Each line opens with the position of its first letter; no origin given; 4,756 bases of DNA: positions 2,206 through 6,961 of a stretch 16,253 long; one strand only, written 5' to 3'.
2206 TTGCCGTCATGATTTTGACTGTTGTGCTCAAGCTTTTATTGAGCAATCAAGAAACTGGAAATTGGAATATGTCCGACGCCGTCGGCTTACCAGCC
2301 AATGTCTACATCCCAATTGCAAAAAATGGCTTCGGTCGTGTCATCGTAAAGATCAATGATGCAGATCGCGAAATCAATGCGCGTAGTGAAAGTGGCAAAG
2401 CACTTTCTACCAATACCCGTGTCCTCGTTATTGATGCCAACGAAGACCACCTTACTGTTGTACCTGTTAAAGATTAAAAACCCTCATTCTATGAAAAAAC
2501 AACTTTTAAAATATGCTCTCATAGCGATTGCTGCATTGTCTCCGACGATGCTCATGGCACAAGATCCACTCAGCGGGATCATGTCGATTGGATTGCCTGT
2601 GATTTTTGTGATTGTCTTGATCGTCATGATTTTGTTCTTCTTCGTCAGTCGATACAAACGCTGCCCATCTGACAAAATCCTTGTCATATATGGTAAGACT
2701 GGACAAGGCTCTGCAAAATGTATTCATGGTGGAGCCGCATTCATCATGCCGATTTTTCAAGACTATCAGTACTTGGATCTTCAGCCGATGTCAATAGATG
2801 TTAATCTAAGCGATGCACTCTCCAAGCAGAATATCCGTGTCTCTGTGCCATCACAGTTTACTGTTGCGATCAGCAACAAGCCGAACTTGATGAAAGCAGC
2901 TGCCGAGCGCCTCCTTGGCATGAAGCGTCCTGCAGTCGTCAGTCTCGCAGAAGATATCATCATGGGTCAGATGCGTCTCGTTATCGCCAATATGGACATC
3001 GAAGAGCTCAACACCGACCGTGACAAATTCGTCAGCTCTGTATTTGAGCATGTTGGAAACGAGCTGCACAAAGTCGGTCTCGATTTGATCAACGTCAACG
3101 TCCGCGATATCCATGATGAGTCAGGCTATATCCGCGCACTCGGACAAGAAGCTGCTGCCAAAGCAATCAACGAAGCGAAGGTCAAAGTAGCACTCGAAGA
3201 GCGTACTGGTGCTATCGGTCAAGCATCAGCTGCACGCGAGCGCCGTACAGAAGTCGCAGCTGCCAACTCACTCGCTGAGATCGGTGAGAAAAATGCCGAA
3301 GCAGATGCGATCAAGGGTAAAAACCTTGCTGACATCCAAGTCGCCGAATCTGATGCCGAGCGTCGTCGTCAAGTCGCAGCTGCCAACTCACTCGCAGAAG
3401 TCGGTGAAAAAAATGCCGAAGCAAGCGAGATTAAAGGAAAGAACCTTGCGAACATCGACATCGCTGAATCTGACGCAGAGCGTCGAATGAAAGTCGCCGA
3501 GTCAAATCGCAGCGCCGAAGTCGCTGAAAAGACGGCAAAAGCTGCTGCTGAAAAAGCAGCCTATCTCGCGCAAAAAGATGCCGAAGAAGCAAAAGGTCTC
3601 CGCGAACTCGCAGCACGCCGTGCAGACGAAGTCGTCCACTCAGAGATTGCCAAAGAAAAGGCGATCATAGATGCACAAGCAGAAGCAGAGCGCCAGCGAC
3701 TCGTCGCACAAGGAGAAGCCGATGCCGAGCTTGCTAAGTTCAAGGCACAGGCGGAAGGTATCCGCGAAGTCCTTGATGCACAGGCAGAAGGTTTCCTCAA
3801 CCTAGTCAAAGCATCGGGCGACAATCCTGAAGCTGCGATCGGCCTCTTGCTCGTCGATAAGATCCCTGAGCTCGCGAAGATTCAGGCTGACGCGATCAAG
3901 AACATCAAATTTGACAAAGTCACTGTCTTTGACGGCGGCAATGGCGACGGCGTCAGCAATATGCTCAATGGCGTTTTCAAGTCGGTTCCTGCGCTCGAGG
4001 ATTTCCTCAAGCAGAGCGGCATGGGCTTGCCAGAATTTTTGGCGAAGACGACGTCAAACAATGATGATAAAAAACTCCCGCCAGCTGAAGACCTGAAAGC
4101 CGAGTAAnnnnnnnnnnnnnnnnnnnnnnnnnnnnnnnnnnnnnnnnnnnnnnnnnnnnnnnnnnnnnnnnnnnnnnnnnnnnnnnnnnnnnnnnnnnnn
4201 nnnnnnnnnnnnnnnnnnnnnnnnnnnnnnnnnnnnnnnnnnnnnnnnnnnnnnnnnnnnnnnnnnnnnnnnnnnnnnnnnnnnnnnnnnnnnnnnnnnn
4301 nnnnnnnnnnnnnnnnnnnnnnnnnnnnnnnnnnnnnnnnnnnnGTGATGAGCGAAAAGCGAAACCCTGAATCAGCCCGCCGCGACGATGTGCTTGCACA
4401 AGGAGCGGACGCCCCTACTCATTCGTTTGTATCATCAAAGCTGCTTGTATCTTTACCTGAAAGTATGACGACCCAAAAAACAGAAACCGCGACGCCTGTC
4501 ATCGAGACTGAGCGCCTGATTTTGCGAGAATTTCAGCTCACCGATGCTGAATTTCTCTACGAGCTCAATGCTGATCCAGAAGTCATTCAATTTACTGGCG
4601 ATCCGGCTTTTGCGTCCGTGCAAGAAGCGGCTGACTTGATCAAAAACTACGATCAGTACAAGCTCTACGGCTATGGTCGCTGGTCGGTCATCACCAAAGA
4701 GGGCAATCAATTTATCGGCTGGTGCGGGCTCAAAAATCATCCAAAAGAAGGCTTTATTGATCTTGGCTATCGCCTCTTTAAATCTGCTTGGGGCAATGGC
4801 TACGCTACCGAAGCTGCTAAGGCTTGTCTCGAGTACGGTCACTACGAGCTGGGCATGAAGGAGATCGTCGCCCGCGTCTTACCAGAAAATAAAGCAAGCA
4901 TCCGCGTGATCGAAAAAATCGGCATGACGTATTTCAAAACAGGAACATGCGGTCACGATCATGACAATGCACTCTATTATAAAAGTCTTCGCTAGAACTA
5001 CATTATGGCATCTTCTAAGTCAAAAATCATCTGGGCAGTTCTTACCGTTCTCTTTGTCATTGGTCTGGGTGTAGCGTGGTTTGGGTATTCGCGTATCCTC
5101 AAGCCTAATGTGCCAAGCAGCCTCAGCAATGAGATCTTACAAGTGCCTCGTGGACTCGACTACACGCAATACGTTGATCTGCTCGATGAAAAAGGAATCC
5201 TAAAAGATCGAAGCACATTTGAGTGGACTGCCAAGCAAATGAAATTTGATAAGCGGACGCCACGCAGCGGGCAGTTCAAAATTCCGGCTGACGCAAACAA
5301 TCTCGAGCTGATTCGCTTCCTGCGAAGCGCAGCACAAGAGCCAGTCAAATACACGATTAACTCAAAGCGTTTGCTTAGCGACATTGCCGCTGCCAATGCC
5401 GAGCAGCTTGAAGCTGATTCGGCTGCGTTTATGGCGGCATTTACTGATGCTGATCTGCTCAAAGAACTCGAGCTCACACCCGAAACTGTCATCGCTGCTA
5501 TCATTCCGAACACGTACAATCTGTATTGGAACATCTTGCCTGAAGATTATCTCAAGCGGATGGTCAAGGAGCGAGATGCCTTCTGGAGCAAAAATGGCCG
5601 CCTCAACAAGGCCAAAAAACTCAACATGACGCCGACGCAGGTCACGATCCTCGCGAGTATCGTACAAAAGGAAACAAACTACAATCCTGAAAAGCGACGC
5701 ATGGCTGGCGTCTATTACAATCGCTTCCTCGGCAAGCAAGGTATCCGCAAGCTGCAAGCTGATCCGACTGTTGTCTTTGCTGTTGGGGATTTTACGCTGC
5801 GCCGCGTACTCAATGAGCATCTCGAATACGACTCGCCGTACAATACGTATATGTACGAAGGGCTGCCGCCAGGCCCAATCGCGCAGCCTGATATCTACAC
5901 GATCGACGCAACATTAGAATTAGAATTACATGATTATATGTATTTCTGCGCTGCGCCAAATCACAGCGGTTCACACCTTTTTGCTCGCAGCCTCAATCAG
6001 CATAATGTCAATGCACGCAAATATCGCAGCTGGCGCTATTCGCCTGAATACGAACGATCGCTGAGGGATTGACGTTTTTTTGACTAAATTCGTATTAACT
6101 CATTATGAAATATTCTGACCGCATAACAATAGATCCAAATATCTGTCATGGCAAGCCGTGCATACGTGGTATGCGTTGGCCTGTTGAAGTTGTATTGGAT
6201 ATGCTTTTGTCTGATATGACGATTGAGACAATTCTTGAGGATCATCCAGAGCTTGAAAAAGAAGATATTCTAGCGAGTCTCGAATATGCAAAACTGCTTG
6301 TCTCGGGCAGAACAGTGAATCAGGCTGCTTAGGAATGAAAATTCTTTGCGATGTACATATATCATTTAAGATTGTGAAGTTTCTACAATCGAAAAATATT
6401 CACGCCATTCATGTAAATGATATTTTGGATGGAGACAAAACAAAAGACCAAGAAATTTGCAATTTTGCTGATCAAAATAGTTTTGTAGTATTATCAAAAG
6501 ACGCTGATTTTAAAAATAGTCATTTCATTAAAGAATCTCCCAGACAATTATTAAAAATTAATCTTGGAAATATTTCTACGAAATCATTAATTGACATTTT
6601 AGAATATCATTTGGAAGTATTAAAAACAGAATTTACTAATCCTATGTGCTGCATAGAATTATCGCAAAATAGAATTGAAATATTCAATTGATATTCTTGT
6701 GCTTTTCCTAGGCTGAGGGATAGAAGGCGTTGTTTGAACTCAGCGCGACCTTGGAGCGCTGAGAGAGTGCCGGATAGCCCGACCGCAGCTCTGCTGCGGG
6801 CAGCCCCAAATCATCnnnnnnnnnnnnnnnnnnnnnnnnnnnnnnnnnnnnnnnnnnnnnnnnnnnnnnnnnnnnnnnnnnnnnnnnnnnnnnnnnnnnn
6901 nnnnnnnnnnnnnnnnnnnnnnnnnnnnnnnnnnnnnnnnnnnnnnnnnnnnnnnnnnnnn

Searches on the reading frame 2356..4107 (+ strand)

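Call 11: search_protein_families(library=pfam, proteins=[window:2356-4107:+])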
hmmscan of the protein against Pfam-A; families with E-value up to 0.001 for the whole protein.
window:2356-4107:+ (583 aa): 1 family
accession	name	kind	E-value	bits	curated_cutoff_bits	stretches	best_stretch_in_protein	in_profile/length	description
PF01145.31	Band_7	-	7.1e-24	85.3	23.6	1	104-282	4-175/176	SPFH domain / Band 7 family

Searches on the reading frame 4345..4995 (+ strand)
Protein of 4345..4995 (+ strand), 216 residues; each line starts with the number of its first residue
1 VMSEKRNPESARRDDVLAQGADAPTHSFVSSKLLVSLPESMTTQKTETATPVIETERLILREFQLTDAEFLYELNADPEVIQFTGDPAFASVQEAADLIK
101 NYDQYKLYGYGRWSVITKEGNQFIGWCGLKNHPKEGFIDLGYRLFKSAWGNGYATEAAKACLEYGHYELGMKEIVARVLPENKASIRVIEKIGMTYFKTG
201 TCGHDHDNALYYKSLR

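Call 11: search_protein_families(library=pfam, proteins=[window:4345-4995:+])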
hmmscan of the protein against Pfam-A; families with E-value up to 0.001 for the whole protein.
window:4345-4995:+ (216 aa): 2 families
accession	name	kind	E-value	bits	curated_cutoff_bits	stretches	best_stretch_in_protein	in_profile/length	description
PF13302.13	Acetyltransf_3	-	8.6e-37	127.4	25.4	1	57-195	1-138/138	Acetyltransferase (GNAT) domain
PF00583.31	Acetyltransf_1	-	7.6e-09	36.3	20.7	1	108-194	30-116/116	Acetyltransferase (GNAT) family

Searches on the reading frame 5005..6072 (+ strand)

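Call 11: search_protein_families(library=pfam, proteins=[window:5005-6072:+])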
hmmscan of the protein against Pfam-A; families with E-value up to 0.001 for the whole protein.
window:5005-6072:+ (355 aa): 1 family
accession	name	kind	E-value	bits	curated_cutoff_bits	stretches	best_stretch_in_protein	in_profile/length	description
PF02618.21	YceG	-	3.8e-67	227.1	32.4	1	46-339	2-275/275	YceG-like family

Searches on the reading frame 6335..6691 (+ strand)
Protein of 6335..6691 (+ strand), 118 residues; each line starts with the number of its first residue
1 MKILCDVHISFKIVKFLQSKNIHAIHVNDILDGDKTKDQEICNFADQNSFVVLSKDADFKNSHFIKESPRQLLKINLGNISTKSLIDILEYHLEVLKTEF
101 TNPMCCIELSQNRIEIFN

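Call 11: search_protein_families(library=pfam, proteins=[window:6335-6691:+])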
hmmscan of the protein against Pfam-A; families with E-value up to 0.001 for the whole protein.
window:6335-6691:+ (118 aa): 2 families
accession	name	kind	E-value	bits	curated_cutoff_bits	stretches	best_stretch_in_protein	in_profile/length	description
PF18480.7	DUF5615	-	1.3e-21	76.9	23.8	1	1-108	1-108/110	Domain of unknown function (DUF5615)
PF18478.7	PIN_10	-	6.8e-05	23.3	26.2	1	1-61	1-64/84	PIN like domain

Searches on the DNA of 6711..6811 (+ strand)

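Call 85: search_dna_similar(query=window:6711-6811:+, collection=plasmids, mode=distant, max_evalue=0.01, max_rows=15)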
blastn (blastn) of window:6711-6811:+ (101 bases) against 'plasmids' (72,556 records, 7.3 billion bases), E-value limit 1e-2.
No match.
